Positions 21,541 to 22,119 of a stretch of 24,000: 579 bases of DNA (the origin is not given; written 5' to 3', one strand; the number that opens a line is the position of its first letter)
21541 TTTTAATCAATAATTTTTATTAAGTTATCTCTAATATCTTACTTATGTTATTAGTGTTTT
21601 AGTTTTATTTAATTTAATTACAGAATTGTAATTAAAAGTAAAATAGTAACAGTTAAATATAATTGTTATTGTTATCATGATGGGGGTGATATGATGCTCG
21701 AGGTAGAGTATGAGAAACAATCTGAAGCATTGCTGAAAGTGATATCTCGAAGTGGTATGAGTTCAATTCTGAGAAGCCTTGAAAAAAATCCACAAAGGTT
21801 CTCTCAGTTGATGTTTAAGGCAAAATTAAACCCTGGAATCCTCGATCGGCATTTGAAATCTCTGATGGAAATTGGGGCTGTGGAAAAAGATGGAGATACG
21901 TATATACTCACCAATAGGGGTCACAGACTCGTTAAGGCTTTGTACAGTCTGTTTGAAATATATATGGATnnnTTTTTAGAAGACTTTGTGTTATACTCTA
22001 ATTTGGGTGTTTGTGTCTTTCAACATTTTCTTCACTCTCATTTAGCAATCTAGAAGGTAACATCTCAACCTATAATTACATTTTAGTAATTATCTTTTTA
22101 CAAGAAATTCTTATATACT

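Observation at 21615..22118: Identical operator-plus-TATA architecture in front of the wHTH regulator gene and the MCP gene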

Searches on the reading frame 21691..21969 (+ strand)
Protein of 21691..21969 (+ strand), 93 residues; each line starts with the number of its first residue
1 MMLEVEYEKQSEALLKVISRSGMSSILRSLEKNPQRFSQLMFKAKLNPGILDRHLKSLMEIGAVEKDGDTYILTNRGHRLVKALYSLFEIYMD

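Call 6: search_protein_families(library=pfam, proteins=[window:21691-21969:+], max_evalue=0.01)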
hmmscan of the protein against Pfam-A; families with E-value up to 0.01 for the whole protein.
window:21691-21969:+ (93 aa): 4 families
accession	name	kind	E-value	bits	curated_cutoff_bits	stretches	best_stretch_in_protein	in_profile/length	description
PF14947.12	HTH_45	-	4.6e-12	46.2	25.5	1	23-89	8-74/77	Winged helix-turn-helix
PF01022.26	HTH_5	-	4e-10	39.9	22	1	22-66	3-47/47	Bacterial regulatory protein, arsR family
PF25213.1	HVO_A0261_N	-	3.6e-05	24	35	1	25-87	15-77/86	HVO_A0261 N-terminal domain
PF24038.1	DUF7347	-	0.0015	19.2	27.6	1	23-84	13-77/77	Domain of unknown function (DUF7347)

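Call 11: find_homologous_proteins(query=window:21691-21969:+, max_evalue=0.001)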
Query window:21691-21969:+ (93 aa): 83 proteins with E <= 0.001 among 83 candidates.
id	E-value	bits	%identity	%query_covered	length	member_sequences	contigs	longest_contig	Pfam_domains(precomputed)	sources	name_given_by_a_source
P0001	2.6e-51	188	100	99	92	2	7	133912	PF01022.27,PF14947.13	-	-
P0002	1.2e-45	170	90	99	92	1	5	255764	PF01022.27,PF14947.13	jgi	jgi:DNA-binding HxlR family transcriptional regulator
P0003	8.4e-31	123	64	97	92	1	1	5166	PF01022.27,PF14947.13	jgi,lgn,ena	-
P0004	1.8e-29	119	64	94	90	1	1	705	PF01022.27,PF25213.2,PF14947.13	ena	-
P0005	2.0e-29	119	63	97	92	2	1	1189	PF01022.27,PF25213.2,PF14947.13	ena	-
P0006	6.6e-27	111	65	88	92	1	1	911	PF01022.27,PF25213.2,PF14947.13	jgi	-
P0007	7.0e-27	111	65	88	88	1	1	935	PF01022.27,PF25213.2,PF14947.13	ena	-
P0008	2.0e-25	106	68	90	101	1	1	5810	PF01022.27,PF14947.13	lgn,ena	-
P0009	3.5e-25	105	62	96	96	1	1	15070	PF01022.27,PF25213.2,PF14947.13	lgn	-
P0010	5.1e-25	105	60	95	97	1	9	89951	PF01022.27,PF25213.2,PF14947.13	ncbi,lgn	ncbi:MAG: ArsR family transcriptional regulator [Archaeoglobaceae archaeon]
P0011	6.6e-25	104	60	95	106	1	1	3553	PF01022.27,PF25213.2,PF14947.13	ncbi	ncbi:MAG: ArsR family transcriptional regulator, partial [Archaeoglobaceae archaeon]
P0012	6.8e-25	104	59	95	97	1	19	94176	PF01022.27,PF25213.2,PF14947.13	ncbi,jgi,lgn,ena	ncbi:MAG: ArsR family transcriptional regulator [Archaeoglobaceae archaeon]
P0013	7.9e-25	104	60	97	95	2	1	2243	PF01022.27,PF14947.13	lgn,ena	-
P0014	1.6e-24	103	65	87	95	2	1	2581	PF01022.27,PF14947.13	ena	-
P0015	2.1e-24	103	62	90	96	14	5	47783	PF01022.27,PF14947.13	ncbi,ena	-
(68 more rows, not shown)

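Call 13: find_encoding_contigs(protein=P0001, flank=10000, max_places=4)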
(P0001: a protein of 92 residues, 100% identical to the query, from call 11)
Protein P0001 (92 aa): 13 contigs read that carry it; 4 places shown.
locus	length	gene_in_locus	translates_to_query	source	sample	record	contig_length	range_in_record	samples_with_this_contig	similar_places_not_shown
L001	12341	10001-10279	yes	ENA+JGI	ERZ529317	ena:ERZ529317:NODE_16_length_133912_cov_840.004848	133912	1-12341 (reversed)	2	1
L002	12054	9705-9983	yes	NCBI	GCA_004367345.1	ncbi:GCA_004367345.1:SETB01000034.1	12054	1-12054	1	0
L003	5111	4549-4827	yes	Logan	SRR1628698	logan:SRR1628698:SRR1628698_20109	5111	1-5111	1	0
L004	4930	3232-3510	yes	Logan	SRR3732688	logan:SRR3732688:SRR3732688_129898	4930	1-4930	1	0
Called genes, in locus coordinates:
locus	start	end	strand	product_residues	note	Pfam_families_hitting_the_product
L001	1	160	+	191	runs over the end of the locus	PF01917:Flagellin_arch-type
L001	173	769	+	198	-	PF01917:Flagellin_arch-type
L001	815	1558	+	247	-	-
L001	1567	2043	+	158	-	PF01917:Flagellin_arch-type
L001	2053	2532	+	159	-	PF01917:Flagellin_arch-type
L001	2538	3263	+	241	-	PF05625:PAXNEB, PF06745:ATPase, PF13481:AAA_25 (weak), PF23442:DUF7125 (weak), PF05763:DUF835 (weak)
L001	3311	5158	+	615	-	PF00437:T2SSE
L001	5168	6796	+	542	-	PF00482:T2SSF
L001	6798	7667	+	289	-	-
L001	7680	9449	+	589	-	PF00512:HisKA, PF13581:HATPase_c_2 (faint), PF02518:HATPase_c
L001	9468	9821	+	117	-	PF00072:Response_reg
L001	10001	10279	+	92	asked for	PF14947:HTH_45, PF01022:HTH_5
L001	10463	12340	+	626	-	?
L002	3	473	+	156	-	?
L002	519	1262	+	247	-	-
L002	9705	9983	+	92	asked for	PF14947:HTH_45, PF01022:HTH_5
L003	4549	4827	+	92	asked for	PF14947:HTH_45, PF01022:HTH_5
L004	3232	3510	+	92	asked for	PF14947:HTH_45, PF01022:HTH_5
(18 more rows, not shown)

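Call 14: find_encoding_contigs(protein=P0002, flank=10000, max_places=4)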
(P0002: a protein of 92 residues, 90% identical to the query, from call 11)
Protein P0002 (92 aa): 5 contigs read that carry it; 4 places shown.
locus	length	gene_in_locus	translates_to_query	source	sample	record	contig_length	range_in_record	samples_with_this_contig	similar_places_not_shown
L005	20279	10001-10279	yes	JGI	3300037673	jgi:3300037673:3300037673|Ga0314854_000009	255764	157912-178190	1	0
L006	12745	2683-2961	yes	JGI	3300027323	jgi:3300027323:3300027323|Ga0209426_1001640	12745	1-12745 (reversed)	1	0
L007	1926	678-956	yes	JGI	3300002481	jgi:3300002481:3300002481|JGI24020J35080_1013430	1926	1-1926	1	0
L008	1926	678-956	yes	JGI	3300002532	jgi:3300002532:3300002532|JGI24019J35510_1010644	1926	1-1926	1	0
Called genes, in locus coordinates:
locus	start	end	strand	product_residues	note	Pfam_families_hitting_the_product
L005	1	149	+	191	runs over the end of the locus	PF01917:Flagellin_arch-type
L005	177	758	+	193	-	PF01917:Flagellin_arch-type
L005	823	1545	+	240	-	-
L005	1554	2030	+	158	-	PF01917:Flagellin_arch-type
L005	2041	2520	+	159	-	PF01917:Flagellin_arch-type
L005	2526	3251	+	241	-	PF05625:PAXNEB, PF06745:ATPase, PF13481:AAA_25 (weak), PF23442:DUF7125 (weak), PF05763:DUF835 (weak)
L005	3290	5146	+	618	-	PF00437:T2SSE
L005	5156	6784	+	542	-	PF00482:T2SSF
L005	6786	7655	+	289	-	-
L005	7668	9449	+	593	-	PF00512:HisKA, PF13581:HATPase_c_2 (faint), PF02518:HATPase_c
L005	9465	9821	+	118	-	PF00072:Response_reg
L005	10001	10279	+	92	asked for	PF14947:HTH_45, PF01022:HTH_5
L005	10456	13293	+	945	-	PF08448:PAS_4, PF13426:PAS_9, PF00989:PAS, PF08448:PAS_4, PF13426:PAS_9, PF00989:PAS, PF08448:PAS_4, PF13426:PAS_9, +12 more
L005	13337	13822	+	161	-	PF01584:CheW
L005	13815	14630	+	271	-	PF04283:CheF-arch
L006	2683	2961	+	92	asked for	PF14947:HTH_45, PF01022:HTH_5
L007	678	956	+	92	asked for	PF14947:HTH_45, PF01022:HTH_5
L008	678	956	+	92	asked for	PF14947:HTH_45, PF01022:HTH_5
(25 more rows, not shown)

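Call 17: find_related_loci(query=A1, collection=genome_contigs, flank=10000)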
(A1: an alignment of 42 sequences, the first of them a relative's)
Query A1 (92 aa) in genome_contigs; peptide patterns used: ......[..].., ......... (x = any residue, [..] = any of these).
63 stretches matched a pattern; 43 encode a relative of the query (tblastn E <= 1e-3); 43 distinct loci.
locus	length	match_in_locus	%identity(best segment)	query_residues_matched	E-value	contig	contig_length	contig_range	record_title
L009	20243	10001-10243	64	10-90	9e-31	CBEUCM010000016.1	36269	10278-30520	MAG TPA_asm: uncultured Archaeoglobaceae archaeon isolate SRR24791474_metabat2_3 genome assembly, contig: ERZ25515408.27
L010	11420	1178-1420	65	9-89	1e-30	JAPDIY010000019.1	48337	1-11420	MAG: Archaeoglobi archaeon isolate S5B9_HD70 c_000000000256, whole genome shotgun sequence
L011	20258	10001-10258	59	3-90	2e-30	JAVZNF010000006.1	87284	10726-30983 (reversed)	MAG: Archaeoglobaceae archaeon isolate DRTY-6_201912_bins_46 DRTY-6_201912_bins_46_scaffold_6, whole genome shotgun sequ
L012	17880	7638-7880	67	9-89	2e-30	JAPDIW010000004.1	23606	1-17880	MAG: Archaeoglobi archaeon isolate S5B4_HD70 c_000000000628, whole genome shotgun sequence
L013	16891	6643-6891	64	7-89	3e-30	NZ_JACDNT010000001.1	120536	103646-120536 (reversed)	MAG: Archaeoglobus sp. isolate GB_MAG2_100 c_000000000137, whole genome shotgun sequence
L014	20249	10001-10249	58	8-90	3e-30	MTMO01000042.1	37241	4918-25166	MAG: Archaeoglobus sp. JdFR-27 JGI24020J35080_1000399, whole genome shotgun sequence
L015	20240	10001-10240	65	10-89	4e-30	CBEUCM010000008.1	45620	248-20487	MAG TPA_asm: uncultured Archaeoglobaceae archaeon isolate SRR24791474_metabat2_3 genome assembly, contig: ERZ25515408.19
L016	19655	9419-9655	65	11-89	1e-29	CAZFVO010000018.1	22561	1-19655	MAG TPA_asm: uncultured archaeon isolate SRP141559_co1_69 genome assembly, contig: NODE_1037_length_22561_cov_16.168222,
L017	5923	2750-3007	60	3-90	6e-30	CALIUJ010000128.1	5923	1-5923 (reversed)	MAG: uncultured Archaeoglobaceae archaeon isolate S1_Bin_MAXBIN__075_sub_1 genome assembly, contig: c_000001378665, whol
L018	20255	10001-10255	60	3-89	2e-29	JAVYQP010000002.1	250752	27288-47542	MAG: Archaeoglobaceae archaeon isolate DRTY-1_201901_bins_47 DRTY-1_201901_bins_47_scaffold_2, whole genome shotgun sequ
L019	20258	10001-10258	58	3-90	5e-29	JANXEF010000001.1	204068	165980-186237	MAG: Archaeoglobaceae archaeon isolate SKYB47 NODE_1_length_204068_cov_9.550467, whole genome shotgun sequence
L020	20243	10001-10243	62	9-89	8e-29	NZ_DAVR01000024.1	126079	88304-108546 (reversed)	MAG: Archaeoglobus sp. UBA230 UBA230_contig_77, whole genome shotgun sequence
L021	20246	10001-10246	59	8-89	2e-28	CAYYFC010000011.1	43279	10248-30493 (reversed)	MAG TPA_asm: uncultured archaeon isolate SRP141552_co1_20 genome assembly, contig: NODE_295_length_43279_cov_29.232672,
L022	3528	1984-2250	58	1-89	3e-28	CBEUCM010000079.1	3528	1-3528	MAG TPA_asm: uncultured Archaeoglobaceae archaeon isolate SRR24791474_metabat2_3 genome assembly, contig: ERZ25515408.33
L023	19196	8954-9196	59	9-89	7e-28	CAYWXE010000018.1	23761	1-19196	MAG TPA_asm: uncultured archaeon isolate SRP141552_co1_136 genome assembly, contig: NODE_799_length_23761_cov_28.545769,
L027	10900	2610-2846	59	11-89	9e-28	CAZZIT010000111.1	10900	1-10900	MAG TPA_asm: uncultured archaeon isolate binchicken_co25_130 genome assembly, contig: k141_118952, whole genome shotgun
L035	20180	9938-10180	51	10-90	6e-25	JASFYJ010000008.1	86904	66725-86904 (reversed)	MAG: Archaeoglobales archaeon isolate JZ_75_SW_bin_109 NODE_8_length_86904_cov_5.419627, whole genome shotgun sequence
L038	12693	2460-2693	54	12-89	8e-24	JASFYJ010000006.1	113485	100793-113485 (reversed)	MAG: Archaeoglobales archaeon isolate JZ_75_SW_bin_109 NODE_6_length_113485_cov_5.539538, whole genome shotgun sequence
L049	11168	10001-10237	47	14-90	3e-18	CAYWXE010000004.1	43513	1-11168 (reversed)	MAG TPA_asm: uncultured archaeon isolate SRP141552_co1_136 genome assembly, contig: NODE_291_length_43513_cov_29.384831,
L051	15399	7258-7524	53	1-89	8e-28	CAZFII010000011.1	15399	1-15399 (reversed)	MAG TPA_asm: uncultured archaeon isolate binchicken_co357_45 genome assembly, contig: NODE_1640_length_15399_cov_5.77352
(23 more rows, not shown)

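Call 23: search_protein_families(library=ncbifam, proteins=[window:21694-21969:+], max_evalue=0.01)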
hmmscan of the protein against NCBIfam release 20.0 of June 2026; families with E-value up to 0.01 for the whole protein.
window:21694-21969:+ (92 aa): 1 family
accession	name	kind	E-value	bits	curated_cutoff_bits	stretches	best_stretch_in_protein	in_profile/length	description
NF053610.1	Sso10a_fam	subfamily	2.5e-11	43.5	60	1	22-79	7-63/64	Sso10a family chromatin protein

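Call 27: find_homologous_proteins(query=A1, max_evalue=0.001)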
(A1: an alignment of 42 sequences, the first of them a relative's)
Query A1 (42 sequences) (92 aa, profile of the alignment): 188 proteins with E <= 0.001 among 4216 candidates; the best 120 are listed.
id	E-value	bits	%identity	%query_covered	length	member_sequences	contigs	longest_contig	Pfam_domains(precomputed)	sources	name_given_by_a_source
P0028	9.1e-44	165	61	90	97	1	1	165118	PF01638.24,PF01022.27,PF25213.2,PF14947.13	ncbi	-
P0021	1.4e-43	164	59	96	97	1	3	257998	PF01022.27,PF08100.19,PF25213.2,PF14947.13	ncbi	ncbi:MAG: ArsR family transcriptional regulator [Archaeoglobaceae archaeon]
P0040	1.6e-43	164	57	97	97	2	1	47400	PF01022.27,PF25213.2,PF14947.13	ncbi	-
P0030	1.8e-43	164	61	90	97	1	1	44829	PF01638.24,PF01022.27,PF25213.2,PF14947.13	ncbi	-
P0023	2.2e-43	164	60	95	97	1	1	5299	PF01022.27,PF08100.19,PF25213.2,PF14947.13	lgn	-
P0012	2.3e-43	164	59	96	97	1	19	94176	PF01022.27,PF25213.2,PF14947.13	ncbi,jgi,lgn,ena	ncbi:MAG: ArsR family transcriptional regulator [Archaeoglobaceae archaeon]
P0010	2.4e-43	164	60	96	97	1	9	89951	PF01022.27,PF25213.2,PF14947.13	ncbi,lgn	ncbi:MAG: ArsR family transcriptional regulator [Archaeoglobaceae archaeon]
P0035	2.5e-43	164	58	96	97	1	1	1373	PF01022.27,PF25213.2,PF14947.13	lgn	-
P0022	3.2e-43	163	60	96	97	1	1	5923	PF01022.27,PF08100.19,PF25213.2,PF14947.13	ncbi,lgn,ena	-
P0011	3.3e-43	163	60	96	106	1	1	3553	PF01022.27,PF25213.2,PF14947.13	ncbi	ncbi:MAG: ArsR family transcriptional regulator, partial [Archaeoglobaceae archaeon]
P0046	4.4e-43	163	62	86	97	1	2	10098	PF01022.27,PF14947.13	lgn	-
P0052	5.2e-43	163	61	86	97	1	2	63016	PF01022.27,PF14947.13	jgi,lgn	-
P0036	1.0e-42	162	58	96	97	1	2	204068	PF01022.27,PF14947.13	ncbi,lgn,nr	ncbi:MAG: ArsR family transcriptional regulator [Archaeoglobaceae archaeon]|nr:ArsR family transcrip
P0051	1.1e-42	162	61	90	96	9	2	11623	PF01022.27,PF25213.2,PF14947.13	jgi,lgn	jgi:DNA-binding HxlR family transcriptional regulator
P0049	2.0e-42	161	61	86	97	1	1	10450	PF01022.27,PF08100.19,PF14947.13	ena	-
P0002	4.5e-36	140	90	100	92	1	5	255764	PF01022.27,PF14947.13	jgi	jgi:DNA-binding HxlR family transcriptional regulator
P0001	4.0e-35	137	100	100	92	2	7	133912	PF01022.27,PF14947.13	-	-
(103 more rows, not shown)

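Call 32: predict_structure(alignment_id=A1)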
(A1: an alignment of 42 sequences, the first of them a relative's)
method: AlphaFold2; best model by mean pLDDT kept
length: 92 residues; sequences in the alignment: 42
mean_pLDDT: 90.4   pTM: 0.79
mean pLDDT of the five models: 90.4, 89.7, 89.3, 87.1, 86.8
residues with pLDDT >= 90: 65; 70-90: 20; 50-70: 7; < 50: 0
segments of 3 or more residues with pLDDT < 50: none
pLDDT, mean of each block of 10 residues (from residue 1): 65 86 94 97 96 96 97 96 89 69
secondary structure, 60 per line:
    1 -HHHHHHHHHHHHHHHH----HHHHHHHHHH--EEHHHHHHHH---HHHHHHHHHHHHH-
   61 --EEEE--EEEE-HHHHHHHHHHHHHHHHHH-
elements in order: H2-17 H22-31 H36-43 H47-59 E63-66 E69-72 H74-91
